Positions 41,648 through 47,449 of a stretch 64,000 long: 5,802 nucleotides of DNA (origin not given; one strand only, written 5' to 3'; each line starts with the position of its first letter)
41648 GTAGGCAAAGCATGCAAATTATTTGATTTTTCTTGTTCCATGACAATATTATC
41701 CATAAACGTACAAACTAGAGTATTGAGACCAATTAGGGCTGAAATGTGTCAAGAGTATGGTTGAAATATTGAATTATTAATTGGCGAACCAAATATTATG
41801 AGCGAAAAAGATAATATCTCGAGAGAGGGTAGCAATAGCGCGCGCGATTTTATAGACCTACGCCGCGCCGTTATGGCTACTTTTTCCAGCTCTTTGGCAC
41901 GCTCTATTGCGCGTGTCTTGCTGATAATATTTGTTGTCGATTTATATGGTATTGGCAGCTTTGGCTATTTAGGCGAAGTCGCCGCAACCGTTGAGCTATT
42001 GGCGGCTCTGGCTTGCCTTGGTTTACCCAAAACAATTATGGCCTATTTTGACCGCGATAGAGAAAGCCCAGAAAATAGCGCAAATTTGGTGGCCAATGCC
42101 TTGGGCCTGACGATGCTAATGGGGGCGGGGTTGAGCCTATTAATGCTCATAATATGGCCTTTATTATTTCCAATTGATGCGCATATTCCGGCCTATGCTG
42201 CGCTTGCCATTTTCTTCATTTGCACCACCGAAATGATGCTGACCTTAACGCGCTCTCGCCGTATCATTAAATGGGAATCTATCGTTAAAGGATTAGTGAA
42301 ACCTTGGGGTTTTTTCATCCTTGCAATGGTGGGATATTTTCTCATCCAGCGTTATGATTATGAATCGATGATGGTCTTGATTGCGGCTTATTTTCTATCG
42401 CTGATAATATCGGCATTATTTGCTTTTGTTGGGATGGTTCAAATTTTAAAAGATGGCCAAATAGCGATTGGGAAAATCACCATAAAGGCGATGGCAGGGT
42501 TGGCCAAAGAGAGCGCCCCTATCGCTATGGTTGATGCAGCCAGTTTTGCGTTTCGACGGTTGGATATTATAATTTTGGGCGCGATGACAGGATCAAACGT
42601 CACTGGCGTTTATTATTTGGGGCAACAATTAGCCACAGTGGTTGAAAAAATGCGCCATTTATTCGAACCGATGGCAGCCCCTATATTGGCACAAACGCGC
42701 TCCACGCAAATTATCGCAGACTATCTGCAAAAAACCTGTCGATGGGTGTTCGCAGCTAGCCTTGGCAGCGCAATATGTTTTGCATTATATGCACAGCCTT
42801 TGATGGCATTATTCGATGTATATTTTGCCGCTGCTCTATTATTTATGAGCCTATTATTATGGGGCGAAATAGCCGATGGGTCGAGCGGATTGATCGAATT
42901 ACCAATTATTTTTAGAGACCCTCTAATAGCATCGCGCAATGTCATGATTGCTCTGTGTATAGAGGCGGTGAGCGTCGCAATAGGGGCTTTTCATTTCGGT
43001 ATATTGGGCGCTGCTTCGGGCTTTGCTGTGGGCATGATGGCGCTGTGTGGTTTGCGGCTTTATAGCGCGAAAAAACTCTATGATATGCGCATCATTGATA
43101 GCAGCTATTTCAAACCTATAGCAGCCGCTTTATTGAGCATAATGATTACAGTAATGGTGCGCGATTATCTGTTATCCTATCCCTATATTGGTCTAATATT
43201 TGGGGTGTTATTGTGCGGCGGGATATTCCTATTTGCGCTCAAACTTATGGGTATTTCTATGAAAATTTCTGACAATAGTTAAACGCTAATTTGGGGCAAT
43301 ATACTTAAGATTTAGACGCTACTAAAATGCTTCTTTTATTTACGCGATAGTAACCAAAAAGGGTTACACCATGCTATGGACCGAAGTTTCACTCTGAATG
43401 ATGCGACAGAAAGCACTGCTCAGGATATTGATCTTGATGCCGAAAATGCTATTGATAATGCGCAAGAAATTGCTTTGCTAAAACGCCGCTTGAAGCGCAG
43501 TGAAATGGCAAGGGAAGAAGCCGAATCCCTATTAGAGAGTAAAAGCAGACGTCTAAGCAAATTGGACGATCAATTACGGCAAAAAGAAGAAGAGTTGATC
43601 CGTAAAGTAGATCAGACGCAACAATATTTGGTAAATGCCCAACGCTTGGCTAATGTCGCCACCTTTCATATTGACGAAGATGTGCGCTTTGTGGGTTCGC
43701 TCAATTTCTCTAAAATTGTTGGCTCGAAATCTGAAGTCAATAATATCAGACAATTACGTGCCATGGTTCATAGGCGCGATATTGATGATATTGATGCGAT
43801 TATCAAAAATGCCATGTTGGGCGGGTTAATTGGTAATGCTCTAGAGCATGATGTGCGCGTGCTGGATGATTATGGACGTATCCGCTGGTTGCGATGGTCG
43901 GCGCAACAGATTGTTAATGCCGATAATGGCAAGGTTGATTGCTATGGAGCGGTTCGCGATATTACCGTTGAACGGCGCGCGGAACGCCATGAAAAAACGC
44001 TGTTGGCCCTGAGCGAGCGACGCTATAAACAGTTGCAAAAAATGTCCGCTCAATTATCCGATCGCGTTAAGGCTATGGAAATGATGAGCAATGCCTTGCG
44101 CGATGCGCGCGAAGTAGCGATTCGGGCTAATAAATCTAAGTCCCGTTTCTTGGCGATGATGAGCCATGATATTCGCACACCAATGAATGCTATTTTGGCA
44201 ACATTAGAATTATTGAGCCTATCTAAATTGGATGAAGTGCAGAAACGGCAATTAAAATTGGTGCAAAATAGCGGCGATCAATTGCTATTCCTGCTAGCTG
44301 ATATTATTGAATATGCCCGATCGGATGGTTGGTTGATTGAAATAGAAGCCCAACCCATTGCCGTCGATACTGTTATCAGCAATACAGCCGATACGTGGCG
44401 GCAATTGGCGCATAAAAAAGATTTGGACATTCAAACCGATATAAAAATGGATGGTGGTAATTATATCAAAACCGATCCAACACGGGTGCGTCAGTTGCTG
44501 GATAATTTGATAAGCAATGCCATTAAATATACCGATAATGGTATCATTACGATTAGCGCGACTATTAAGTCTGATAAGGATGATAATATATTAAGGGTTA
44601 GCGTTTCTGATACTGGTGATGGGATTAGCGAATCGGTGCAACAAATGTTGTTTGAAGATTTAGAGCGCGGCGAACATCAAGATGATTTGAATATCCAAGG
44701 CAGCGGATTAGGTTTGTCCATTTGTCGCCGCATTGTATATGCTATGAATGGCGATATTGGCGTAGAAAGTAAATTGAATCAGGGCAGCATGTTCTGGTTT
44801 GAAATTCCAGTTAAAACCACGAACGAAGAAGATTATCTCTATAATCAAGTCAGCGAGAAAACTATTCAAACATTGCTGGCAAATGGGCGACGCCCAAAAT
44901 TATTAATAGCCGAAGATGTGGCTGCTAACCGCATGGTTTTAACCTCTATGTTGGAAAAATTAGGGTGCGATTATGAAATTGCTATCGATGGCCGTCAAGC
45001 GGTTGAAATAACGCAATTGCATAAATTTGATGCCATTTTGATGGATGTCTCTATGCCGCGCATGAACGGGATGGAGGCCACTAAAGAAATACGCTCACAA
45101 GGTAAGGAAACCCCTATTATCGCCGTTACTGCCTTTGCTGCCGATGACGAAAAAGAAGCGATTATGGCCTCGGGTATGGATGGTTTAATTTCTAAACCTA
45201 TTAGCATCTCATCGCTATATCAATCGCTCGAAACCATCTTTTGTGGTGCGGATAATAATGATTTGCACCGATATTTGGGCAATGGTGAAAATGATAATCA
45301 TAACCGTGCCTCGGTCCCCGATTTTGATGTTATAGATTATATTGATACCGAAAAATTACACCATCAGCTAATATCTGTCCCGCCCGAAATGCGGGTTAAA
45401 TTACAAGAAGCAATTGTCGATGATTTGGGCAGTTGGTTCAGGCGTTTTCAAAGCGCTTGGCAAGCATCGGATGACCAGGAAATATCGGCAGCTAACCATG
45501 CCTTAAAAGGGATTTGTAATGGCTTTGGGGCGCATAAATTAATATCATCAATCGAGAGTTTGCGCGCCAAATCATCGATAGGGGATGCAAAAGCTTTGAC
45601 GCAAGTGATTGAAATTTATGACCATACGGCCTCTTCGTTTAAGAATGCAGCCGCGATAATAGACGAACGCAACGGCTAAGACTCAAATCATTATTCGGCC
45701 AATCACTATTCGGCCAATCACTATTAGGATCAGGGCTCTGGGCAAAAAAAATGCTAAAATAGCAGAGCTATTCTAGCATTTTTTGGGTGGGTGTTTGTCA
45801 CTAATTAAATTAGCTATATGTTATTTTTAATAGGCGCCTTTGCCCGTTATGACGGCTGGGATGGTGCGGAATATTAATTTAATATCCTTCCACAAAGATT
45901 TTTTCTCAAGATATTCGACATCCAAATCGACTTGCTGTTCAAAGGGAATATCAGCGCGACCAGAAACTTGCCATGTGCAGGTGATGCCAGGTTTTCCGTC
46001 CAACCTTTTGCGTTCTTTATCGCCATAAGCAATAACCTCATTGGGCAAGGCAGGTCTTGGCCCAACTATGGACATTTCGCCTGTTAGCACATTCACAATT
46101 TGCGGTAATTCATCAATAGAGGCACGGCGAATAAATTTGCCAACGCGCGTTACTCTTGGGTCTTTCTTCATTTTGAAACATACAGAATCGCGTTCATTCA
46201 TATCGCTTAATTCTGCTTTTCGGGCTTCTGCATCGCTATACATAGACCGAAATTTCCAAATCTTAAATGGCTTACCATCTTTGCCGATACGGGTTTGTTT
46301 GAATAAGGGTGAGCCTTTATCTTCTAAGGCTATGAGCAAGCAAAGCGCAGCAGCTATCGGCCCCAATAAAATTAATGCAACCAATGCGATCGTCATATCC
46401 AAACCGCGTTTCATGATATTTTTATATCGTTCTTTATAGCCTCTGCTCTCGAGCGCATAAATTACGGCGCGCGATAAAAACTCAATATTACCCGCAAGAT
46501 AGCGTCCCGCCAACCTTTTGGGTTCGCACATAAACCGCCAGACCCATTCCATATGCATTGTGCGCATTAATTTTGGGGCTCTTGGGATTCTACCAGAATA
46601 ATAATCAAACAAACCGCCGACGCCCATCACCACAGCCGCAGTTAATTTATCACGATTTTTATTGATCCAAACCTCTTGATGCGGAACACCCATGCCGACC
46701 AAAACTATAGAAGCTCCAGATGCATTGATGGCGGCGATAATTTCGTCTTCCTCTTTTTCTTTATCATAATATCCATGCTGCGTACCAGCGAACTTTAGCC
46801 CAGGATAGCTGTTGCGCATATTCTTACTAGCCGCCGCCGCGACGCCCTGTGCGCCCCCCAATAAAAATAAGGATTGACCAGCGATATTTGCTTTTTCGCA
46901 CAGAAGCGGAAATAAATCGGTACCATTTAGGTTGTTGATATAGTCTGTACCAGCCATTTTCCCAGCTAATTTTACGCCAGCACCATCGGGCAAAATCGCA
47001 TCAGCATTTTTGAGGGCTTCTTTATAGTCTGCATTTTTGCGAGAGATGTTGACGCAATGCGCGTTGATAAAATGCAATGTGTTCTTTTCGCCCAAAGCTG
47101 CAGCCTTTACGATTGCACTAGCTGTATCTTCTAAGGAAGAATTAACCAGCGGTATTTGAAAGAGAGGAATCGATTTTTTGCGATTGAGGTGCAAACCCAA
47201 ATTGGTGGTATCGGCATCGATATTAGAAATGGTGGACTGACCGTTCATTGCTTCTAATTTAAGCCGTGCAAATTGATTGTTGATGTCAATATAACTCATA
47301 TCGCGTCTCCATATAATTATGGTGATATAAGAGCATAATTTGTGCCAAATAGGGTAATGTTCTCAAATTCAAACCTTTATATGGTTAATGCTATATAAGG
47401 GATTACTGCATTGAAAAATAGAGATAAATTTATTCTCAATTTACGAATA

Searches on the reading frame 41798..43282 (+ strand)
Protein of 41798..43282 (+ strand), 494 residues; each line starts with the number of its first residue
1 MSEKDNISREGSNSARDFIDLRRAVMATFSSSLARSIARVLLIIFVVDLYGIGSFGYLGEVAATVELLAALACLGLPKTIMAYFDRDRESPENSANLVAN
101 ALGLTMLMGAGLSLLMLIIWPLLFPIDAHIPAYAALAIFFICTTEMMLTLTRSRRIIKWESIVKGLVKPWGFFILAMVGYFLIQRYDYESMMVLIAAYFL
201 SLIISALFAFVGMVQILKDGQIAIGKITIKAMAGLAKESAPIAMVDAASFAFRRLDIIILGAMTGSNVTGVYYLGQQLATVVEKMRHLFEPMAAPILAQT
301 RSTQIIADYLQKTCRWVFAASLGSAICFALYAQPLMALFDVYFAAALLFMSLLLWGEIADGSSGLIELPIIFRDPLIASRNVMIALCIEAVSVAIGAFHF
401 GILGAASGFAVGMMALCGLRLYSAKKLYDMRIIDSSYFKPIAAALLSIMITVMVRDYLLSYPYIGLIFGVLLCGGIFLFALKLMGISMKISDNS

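Call 8: search_protein_families(library=pfam, proteins=[window:41798-43282:+])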
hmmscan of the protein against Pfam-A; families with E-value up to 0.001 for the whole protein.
window:41798-43282:+ (494 aa): 1 family
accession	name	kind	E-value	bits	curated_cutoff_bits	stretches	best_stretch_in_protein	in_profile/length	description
PF01943.22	Polysacc_synt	-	6.5e-08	32.8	28.2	1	25-282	5-254/274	Polysaccharide biosynthesis protein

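Call 9: search_protein_families(library=ncbifam, proteins=[window:41798-43282:+])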
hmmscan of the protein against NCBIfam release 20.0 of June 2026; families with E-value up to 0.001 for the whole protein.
window:41798-43282:+ (494 aa): 0 families

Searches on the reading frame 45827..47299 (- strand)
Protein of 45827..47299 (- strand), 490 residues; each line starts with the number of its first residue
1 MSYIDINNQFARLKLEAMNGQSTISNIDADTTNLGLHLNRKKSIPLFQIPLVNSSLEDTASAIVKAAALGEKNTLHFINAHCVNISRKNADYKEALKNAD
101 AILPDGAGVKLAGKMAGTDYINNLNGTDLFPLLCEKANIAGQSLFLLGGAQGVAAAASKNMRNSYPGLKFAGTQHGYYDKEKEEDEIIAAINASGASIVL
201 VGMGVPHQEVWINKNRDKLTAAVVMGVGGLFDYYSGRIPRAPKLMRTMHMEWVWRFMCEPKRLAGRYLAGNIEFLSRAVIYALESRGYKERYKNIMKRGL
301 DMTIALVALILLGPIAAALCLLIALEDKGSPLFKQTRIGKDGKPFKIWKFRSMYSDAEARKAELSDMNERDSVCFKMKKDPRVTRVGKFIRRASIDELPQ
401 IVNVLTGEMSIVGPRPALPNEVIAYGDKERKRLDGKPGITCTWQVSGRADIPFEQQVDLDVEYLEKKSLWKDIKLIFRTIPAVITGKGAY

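Call 7: search_protein_families(library=pfam, proteins=[window:45827-47299:-])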
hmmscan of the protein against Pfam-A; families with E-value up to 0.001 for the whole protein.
window:45827-47299:- (490 aa): 2 families
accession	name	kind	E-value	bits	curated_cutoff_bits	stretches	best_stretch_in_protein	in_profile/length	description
PF02397.22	Bac_transf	-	1.9e-63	213.7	27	1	297-484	1-178/179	Bacterial sugar transferase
PF03808.19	Glyco_tran_WecG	-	4.2e-61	206.1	27.4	1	99-267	1-168/168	Glycosyl transferase WecG/TagA/CpsF family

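Call 9: search_protein_families(library=ncbifam, proteins=[window:45827-47299:-])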
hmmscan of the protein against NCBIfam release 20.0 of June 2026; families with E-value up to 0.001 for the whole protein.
window:45827-47299:- (490 aa): 14 families
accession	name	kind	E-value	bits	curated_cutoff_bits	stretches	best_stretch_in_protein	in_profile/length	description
TIGR03025.1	EPS_sugtrans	subfamily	2.3e-83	280.9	295.55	1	260-490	222-445/445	exopolysaccharide biosynthesis polyprenyl glycosylphosphotransferase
TIGR03022.1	WbaP_sugtrans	subfamily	9.2e-74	249.3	403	1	289-490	251-456/456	undecaprenyl-phosphate galactose phosphotransferase WbaP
NF041877.1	EPS_EpsZ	equivalog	1.4e-71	241.6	800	1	293-489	262-458/459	exopolysaccharide biosynthesis polyisoprenyl-phosphate hexose-1-phosphate transferase EpsZ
TIGR03023.1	WcaJ_sugtrans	equivalog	7.5e-64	216.7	410.75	1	268-490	235-453/453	undecaprenyl-phosphate glucose phosphotransferase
NF052601.1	undeca_RfbP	equivalog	3.9e-59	199.9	330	1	289-488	37-242/244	undecaprenyl-phosphate galactose phosphotransferase family protein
TIGR03013.1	EpsB_2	subfamily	6.6e-44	150.7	393.35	1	285-489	242-442/443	TIGR03013 family XrtA/PEP-CTERM system glycosyltransferase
NF011751.0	PRK15204.1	equivalog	1.5e-43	149.1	907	1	289-490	272-476/476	undecaprenyl-phosphate galactose phosphotransferase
TIGR00696.1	wecG_tagA_cpsF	superfamily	4.3e-43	147.1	69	1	95-268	2-174/178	WecB/TagA/CpsF family glycosyltransferase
NF007518.0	PRK10124.1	equivalog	9.9e-42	143.2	684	1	294-490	271-464/464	undecaprenyl-phosphate glucose phosphotransferase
NF041710.1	UDPacetylman_taseTarA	equivalog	2.8e-41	141.6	350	1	40-264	5-228/247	N-acetylglucosaminyldiphosphoundecaprenol N-acetyl-beta-D-mannosaminyltransferase TarA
NF050817.1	PolSacchBiosHfsE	equivalog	2.5e-39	135.3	750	1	290-485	265-461/467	polysaccharide biosynthesis protein HfsE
NF002980.1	PRK03692.1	equivalog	6.7e-36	123.9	323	1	71-264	31-223/240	lipopolysaccharide N-acetylmannosaminouronosyltransferase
NF041872.1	EPS_EpsA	equivalog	6.9e-26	91.2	500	1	76-274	50-250/265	exopolysaccharide biosynthesis glycosyltransferase EpsA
NF045514.1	glycotran_HepC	equivalog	1.4e-22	80.1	140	1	290-417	110-212/220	heterocyst development glycosyltransferase HepC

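Call 21: find_related_loci(query=window:45827-47299:-, collection=genome_contigs, flank=10000)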
Query window:45827-47299:- (490 aa) in genome_contigs; peptide patterns used: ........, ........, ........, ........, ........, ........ (x = any residue, [..] = any of these).
126 stretches matched a pattern; 14 encode a relative of the query (tblastn E <= 1e-3); 14 distinct loci.
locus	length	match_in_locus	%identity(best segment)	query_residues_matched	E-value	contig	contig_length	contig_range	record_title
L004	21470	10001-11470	89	1-490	0e+0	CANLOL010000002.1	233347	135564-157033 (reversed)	uncultured Sphingorhabdus sp. isolate 902.fasta genome assembly, contig: NODE_2, whole genome shotgun sequence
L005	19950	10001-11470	87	1-490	0e+0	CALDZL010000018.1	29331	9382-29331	MAG: uncultured Sphingorhabdus sp. isolate H1_Bin_MAXBIN__028_sub_1 genome assembly, contig: c_000000187740, whole genom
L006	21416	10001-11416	60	11-490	0e+0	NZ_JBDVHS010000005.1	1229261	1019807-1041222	MAG: Parasphingorhabdus sp. isolate CB.01.F.D3_159_43 CB_01_F_D3_159_43_000000000005, whole genome shotgun sequence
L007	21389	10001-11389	62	20-490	0e+0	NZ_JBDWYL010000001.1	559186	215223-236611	MAG: Parasphingorhabdus sp. isolate CI.26.F.C1_514_50 CI_26_F_C1_514_50_000000000001, whole genome shotgun sequence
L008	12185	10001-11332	47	43-490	2e-136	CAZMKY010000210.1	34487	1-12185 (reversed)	MAG TPA_asm: uncultured Rhodobacterales bacterium isolate binchicken_co372_38 genome assembly, contig: k141_1316584, who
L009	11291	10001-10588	51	296-489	4e-57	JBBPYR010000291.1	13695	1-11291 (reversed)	MAG: Ktedonobacterales bacterium isolate bin.194 bin.194_S3Ck141_889000_length_13695_cov_12.0008, whole genome shotgun s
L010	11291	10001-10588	51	296-489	4e-57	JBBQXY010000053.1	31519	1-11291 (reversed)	MAG: Ktedonobacterales bacterium isolate Co_metawrap_2139 Cmw_2139_k141_14180272_length_31519_cov_18.9954, whole genome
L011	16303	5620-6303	46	272-489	9e-55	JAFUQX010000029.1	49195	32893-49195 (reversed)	MAG: Ruminococcus sp. isolate RGIG4744 Roe_deer_Rectum.Co__c940940, whole genome shotgun sequence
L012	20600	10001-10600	47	292-489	4e-52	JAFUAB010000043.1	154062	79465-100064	MAG: Lachnospiraceae bacterium isolate RGIG4306 Roe_deer_Duodenum-2__c1872, whole genome shotgun sequence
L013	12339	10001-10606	47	292-484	3e-49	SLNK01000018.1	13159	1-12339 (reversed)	MAG: Candidatus Peregrinibacteria bacterium isolate CSSed165cm_403R1 CSSed16-5cm-15551, whole genome shotgun sequence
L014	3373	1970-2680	38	267-489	3e-41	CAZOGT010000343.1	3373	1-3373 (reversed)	MAG TPA_asm: uncultured Acidobacteriota bacterium isolate SRP319275_co2_339 genome assembly, contig: NODE_36971_length_3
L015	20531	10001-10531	41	293-480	4e-39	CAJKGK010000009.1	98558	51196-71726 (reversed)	MAG TPA_asm: uncultured Lachnospiraceae bacterium isolate ERR1600560-bin.9 genome assembly, contig: NODE_189_length_9855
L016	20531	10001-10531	39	293-480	1e-36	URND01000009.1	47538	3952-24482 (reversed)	uncultured Clostridiales bacterium isolate UMGS1151 genome assembly, contig: NODE_489_length_47538_cov_3.849083, whole g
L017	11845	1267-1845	40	292-490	1e-36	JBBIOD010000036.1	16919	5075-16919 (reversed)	MAG: Ignavibacteriales bacterium isolate FAS170219_bin_271 NODE_1517_length_16919_cov_9.471833, whole genome shotgun seq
